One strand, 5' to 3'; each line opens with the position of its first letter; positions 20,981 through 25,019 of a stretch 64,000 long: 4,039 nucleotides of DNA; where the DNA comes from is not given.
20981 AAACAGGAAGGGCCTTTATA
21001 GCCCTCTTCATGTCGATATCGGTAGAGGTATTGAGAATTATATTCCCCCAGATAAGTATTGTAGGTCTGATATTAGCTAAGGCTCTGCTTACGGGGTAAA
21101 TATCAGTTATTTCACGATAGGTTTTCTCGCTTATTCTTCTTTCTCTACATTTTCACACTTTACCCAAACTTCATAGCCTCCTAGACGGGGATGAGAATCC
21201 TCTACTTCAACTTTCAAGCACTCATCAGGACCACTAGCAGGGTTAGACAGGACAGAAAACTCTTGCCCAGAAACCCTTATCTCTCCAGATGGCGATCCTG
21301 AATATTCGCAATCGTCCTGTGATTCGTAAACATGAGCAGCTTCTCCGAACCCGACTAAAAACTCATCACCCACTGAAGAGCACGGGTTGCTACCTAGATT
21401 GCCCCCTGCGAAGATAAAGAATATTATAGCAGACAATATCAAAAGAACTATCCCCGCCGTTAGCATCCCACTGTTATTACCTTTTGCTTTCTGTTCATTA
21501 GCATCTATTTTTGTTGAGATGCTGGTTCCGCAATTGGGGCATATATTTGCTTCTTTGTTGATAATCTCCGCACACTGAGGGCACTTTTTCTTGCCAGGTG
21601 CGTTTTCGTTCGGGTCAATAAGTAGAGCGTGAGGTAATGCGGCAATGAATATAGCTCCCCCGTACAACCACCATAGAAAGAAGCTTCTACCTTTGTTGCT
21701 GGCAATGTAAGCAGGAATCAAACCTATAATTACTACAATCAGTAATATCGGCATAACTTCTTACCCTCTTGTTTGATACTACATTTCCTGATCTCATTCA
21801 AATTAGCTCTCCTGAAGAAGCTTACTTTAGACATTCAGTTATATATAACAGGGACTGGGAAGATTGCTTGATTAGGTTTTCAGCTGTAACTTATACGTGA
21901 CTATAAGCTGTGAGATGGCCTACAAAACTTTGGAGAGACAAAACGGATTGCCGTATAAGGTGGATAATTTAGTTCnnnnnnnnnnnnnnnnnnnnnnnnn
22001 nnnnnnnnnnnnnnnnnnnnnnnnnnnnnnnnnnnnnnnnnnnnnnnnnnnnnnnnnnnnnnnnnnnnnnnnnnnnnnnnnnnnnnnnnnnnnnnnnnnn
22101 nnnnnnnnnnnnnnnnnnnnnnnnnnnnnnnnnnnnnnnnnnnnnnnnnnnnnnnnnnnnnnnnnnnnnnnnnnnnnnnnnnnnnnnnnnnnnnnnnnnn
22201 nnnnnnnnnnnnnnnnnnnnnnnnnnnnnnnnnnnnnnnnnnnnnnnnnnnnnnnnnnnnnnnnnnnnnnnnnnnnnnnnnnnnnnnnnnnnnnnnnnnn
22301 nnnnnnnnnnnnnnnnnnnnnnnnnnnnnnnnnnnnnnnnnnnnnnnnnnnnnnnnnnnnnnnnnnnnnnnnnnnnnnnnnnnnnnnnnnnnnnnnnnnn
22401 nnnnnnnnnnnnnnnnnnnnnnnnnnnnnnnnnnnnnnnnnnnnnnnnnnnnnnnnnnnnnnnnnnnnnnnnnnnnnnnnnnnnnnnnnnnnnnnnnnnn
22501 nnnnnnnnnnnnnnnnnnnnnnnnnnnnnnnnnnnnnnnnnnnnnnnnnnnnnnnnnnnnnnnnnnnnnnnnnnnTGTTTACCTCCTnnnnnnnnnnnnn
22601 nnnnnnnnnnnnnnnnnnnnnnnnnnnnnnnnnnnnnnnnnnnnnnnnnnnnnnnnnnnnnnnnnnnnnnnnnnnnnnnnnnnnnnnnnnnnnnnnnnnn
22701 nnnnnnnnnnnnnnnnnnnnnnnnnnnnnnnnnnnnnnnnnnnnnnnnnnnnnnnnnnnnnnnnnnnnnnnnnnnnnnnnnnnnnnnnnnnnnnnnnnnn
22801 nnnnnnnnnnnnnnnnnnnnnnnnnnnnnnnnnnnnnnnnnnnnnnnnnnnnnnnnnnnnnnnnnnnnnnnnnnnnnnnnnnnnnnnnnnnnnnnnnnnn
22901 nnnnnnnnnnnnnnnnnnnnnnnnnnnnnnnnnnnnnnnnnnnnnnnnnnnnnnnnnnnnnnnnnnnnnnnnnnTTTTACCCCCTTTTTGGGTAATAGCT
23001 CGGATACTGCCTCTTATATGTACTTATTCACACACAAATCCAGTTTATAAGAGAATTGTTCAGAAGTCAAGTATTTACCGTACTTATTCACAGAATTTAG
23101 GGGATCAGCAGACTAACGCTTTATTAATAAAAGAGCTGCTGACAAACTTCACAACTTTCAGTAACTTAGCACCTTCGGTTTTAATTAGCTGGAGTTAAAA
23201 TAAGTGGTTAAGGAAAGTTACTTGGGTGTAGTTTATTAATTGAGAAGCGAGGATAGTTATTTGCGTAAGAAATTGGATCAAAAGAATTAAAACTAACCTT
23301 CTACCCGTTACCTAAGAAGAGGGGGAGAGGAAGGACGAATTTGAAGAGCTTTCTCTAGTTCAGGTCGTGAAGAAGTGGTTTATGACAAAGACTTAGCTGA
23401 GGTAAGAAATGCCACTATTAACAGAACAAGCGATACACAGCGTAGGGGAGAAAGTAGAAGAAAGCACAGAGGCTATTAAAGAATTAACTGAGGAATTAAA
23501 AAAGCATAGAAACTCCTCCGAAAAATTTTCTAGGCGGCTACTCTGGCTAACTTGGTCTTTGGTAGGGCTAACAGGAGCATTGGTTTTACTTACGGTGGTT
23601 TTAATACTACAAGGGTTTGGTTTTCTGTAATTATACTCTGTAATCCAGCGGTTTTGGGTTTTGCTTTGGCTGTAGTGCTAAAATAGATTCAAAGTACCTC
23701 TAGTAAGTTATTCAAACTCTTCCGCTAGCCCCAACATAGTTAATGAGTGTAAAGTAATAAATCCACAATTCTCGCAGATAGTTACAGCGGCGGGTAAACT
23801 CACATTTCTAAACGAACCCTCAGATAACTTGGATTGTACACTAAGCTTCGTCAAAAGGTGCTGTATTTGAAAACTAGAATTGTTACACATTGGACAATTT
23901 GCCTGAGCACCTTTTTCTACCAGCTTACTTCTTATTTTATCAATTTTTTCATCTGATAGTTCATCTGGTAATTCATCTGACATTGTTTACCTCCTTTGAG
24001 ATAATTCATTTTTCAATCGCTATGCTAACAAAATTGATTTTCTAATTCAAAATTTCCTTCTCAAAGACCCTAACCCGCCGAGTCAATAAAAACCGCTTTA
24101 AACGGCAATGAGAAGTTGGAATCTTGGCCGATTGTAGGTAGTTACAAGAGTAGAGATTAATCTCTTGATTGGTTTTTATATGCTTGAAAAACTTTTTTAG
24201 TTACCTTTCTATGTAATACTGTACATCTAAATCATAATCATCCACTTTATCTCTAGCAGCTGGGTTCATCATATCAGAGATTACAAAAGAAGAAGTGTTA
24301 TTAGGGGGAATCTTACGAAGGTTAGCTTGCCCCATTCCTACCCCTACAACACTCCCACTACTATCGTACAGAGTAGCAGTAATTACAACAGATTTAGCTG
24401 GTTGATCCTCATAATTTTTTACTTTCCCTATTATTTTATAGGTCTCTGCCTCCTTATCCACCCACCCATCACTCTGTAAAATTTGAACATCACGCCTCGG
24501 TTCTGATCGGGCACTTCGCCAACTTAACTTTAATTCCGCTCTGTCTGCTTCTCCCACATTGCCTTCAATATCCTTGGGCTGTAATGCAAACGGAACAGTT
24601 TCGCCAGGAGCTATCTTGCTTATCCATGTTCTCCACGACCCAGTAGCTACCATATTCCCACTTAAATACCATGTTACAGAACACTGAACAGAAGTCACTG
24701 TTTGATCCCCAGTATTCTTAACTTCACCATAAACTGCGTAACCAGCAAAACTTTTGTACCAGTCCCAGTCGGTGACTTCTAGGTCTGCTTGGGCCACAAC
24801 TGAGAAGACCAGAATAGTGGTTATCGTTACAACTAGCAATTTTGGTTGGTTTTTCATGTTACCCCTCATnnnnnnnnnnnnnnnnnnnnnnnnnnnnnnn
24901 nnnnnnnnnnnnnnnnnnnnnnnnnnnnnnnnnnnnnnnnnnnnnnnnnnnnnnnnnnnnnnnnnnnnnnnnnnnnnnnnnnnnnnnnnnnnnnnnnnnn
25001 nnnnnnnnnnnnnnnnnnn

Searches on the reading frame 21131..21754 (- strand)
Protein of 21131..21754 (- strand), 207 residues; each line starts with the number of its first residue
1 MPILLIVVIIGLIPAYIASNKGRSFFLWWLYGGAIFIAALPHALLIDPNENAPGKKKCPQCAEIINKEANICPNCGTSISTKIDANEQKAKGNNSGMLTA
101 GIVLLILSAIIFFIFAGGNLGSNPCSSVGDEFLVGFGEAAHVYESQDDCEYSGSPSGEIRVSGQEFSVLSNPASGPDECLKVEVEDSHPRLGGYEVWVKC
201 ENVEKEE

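Call 101: search_protein_families(library=pfam, proteins=[window:21131-21754:-], max_evalue=0.001)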
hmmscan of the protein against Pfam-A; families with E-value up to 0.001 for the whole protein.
window:21131-21754:- (207 aa): 4 families
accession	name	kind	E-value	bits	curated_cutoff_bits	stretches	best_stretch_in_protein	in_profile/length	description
PF13248.11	Zn_ribbon_3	-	1.5e-06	27.9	27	1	55-77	2-24/26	zinc-ribbon domain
PF12773.13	DZR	-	3.8e-05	24.2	27.3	1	56-76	25-45/45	Double zinc ribbon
PF10571.15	UPF0547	-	0.0001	22.8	29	1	56-76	1-21/26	Uncharacterised protein family UPF0547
PF13240.11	Zn_Ribbon_1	-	0.00012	22.2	25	1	57-78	1-22/23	zinc-ribbon domain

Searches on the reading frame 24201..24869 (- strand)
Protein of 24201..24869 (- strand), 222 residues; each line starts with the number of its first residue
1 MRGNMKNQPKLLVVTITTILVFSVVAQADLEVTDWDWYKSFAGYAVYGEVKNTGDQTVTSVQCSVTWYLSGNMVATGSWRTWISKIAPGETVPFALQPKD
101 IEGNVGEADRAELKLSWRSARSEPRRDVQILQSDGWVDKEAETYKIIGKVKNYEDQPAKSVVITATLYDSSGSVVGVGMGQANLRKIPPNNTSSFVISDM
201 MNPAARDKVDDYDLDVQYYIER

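Call 101: search_protein_families(library=pfam, proteins=[window:24201-24869:-], max_evalue=0.001)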
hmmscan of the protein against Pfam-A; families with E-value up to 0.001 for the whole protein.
window:24201-24869:- (222 aa): 1 family
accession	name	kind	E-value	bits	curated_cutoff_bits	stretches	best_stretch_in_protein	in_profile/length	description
PF11906.13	DUF3426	-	0.00059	20.4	27.7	0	128-176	52-101/147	Protein of unknown function (DUF3426)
